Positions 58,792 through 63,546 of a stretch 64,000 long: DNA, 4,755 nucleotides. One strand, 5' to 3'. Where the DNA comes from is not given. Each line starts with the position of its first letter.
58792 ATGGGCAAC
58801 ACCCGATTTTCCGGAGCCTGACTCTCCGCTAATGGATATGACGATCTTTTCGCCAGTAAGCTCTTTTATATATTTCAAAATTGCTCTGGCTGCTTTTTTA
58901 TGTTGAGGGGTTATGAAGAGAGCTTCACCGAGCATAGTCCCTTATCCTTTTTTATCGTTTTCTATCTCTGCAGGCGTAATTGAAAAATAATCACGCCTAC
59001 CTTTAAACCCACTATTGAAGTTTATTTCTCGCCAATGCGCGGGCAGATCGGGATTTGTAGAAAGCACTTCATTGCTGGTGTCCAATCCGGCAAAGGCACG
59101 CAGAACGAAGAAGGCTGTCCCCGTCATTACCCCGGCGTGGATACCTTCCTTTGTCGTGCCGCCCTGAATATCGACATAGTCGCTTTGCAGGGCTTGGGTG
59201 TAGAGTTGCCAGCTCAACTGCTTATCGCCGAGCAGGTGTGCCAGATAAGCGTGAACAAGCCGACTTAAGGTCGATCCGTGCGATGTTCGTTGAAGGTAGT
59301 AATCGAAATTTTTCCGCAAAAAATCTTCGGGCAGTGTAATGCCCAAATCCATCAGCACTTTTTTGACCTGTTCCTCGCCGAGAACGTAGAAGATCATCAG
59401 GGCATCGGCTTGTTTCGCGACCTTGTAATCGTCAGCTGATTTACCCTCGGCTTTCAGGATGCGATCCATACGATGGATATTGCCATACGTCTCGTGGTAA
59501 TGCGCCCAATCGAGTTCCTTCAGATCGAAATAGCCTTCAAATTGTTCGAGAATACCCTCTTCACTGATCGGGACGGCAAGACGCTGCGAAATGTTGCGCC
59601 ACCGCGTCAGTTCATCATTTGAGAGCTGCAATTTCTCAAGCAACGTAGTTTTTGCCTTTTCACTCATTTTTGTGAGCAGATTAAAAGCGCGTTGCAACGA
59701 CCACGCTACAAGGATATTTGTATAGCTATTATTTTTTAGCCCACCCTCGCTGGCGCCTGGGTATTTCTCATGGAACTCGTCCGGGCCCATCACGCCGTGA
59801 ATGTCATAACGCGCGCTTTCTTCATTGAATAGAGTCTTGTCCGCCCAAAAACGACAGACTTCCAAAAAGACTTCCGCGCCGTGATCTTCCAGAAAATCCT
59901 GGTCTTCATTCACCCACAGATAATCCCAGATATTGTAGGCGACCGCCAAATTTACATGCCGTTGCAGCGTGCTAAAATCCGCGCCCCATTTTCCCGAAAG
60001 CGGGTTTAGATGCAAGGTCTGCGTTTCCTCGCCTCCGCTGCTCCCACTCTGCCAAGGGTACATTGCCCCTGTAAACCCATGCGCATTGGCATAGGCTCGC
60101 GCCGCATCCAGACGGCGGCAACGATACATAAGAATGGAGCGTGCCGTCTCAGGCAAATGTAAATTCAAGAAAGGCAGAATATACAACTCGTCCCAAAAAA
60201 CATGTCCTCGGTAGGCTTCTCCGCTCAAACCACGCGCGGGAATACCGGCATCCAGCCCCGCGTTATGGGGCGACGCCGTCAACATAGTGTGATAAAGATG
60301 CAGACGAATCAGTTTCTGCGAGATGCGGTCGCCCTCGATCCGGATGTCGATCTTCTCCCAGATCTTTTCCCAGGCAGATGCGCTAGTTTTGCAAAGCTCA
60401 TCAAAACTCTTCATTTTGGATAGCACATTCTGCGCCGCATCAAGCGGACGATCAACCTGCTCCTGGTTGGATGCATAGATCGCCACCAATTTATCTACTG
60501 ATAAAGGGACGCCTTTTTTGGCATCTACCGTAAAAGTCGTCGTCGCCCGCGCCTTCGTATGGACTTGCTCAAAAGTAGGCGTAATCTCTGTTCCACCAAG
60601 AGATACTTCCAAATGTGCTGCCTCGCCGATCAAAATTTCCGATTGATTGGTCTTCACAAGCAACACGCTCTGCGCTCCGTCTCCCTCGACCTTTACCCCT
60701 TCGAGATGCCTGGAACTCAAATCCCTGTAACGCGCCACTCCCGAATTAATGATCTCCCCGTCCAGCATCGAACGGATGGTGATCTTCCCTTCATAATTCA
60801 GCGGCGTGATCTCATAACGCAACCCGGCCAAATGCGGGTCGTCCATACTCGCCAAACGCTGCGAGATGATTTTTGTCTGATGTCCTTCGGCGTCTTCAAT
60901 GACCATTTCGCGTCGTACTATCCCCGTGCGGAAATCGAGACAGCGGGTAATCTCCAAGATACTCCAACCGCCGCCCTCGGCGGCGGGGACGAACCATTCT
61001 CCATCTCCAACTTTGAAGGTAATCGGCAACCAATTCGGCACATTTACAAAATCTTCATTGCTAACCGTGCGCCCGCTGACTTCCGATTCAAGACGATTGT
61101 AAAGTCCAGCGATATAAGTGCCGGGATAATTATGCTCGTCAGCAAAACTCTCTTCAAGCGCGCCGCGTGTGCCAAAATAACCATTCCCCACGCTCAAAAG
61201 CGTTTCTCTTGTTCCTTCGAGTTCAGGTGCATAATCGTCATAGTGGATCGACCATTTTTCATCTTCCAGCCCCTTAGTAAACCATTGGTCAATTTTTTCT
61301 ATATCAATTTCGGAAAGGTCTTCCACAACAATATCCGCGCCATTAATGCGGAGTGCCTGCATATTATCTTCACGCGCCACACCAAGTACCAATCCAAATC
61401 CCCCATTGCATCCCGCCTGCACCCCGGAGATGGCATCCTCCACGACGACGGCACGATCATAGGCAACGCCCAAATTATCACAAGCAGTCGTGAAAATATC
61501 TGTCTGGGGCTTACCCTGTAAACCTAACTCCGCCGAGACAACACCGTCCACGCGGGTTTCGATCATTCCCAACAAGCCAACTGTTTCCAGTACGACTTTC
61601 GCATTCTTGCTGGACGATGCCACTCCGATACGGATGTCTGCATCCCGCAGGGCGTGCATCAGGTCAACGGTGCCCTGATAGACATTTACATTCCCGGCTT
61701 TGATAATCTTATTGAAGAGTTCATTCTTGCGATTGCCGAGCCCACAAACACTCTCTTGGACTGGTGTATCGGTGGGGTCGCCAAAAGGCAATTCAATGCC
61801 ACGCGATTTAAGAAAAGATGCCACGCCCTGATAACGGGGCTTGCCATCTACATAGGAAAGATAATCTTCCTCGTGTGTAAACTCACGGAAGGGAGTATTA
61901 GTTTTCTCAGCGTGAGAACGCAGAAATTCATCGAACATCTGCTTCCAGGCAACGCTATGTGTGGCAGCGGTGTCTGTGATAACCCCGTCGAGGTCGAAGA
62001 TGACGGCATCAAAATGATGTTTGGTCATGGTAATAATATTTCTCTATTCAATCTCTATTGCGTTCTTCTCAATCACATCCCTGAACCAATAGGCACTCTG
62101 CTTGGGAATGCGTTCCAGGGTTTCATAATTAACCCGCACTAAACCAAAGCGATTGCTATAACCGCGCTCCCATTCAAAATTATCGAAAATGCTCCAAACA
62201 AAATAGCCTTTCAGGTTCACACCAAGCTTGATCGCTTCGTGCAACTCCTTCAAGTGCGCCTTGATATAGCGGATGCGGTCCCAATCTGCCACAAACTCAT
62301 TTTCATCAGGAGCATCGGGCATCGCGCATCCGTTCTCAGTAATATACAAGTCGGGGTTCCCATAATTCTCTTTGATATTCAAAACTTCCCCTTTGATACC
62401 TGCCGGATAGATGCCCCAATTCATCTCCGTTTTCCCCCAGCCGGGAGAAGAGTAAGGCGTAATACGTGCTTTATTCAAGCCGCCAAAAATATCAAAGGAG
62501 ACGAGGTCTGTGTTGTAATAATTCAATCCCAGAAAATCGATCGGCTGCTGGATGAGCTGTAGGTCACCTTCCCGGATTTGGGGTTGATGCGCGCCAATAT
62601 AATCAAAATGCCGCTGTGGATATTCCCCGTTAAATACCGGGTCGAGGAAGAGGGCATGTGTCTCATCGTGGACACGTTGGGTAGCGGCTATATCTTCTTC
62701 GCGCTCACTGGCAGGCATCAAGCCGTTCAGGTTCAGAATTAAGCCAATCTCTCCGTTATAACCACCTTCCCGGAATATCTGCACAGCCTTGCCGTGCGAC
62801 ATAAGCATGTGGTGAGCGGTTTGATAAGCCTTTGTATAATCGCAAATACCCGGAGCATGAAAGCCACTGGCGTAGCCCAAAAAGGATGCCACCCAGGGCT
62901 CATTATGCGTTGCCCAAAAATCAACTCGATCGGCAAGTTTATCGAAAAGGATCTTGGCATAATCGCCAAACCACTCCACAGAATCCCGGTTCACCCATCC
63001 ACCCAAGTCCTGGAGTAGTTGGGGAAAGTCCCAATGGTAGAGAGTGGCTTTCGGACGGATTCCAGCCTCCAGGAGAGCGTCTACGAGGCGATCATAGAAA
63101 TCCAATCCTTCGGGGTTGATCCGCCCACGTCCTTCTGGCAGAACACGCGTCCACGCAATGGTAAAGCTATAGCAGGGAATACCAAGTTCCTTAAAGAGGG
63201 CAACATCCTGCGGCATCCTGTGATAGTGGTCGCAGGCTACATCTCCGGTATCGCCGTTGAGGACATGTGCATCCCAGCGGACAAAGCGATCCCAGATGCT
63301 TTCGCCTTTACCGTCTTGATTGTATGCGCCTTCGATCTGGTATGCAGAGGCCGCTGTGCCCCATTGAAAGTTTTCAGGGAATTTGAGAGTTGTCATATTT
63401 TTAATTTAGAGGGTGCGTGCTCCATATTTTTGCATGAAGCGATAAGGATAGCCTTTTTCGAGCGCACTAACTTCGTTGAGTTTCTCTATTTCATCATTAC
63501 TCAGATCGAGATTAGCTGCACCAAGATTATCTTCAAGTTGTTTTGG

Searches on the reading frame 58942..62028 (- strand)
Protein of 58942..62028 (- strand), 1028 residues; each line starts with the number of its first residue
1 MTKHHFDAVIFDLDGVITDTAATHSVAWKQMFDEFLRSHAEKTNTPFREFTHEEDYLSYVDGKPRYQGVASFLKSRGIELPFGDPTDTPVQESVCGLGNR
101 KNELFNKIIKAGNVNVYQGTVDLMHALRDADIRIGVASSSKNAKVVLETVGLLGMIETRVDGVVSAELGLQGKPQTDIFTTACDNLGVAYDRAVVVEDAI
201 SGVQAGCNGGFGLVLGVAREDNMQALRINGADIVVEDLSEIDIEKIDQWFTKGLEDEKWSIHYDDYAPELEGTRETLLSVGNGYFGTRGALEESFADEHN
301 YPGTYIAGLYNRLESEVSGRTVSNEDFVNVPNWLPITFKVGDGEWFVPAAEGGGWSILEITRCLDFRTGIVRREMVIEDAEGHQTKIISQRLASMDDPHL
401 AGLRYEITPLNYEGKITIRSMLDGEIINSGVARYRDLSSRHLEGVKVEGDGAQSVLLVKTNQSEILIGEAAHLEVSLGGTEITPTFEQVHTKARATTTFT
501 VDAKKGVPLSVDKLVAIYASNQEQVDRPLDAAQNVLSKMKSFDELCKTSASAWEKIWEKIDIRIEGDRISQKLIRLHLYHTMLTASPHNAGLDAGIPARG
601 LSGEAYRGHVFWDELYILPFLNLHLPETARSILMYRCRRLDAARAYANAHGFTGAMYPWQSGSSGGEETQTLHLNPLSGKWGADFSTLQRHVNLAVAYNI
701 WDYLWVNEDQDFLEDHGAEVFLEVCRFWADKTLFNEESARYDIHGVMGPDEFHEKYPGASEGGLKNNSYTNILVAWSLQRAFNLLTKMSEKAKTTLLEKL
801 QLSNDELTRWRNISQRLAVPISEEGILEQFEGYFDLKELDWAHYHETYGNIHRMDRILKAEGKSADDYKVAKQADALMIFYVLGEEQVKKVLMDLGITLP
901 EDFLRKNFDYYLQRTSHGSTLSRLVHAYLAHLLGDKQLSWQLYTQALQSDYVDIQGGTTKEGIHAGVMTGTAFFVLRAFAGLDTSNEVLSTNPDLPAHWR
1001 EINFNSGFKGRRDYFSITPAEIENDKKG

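Call 82: search_protein_families(library=pfam, proteins=[window:58942-62028:-], max_evalue=0.00001)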
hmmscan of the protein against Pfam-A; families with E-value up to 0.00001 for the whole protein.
window:58942-62028:- (1028 aa): 4 families
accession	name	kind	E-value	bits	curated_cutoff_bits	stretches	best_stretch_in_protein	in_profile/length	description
PF03632.21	Glyco_hydro_65m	-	1.7e-123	412.7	27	1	575-971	1-369/371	Glycosyl hydrolase family 65 central catalytic domain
PF03636.21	Glyco_hydro_65N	-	1.3e-66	225.1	26.6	1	263-520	2-232/233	Glycosyl hydrolase family 65, N-terminal domain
PF00702.32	Hydrolase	-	4.4e-19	70.1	26.4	1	7-206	2-187/191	haloacid dehalogenase-like hydrolase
PF13419.12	HAD_2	-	1.1e-17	65.2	23.8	1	9-210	1-172/178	Haloacid dehalogenase-like hydrolase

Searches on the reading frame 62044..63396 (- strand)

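Call 82: search_protein_families(library=pfam, proteins=[window:62044-63396:-], max_evalue=0.00001)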
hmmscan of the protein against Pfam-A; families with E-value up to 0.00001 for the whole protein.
window:62044-63396:- (450 aa): 1 family
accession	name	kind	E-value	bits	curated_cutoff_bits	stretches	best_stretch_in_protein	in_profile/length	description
PF00232.24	Glyco_hydro_1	-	9.6e-169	562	22.6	1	5-446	4-452/453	Glycosyl hydrolase family 1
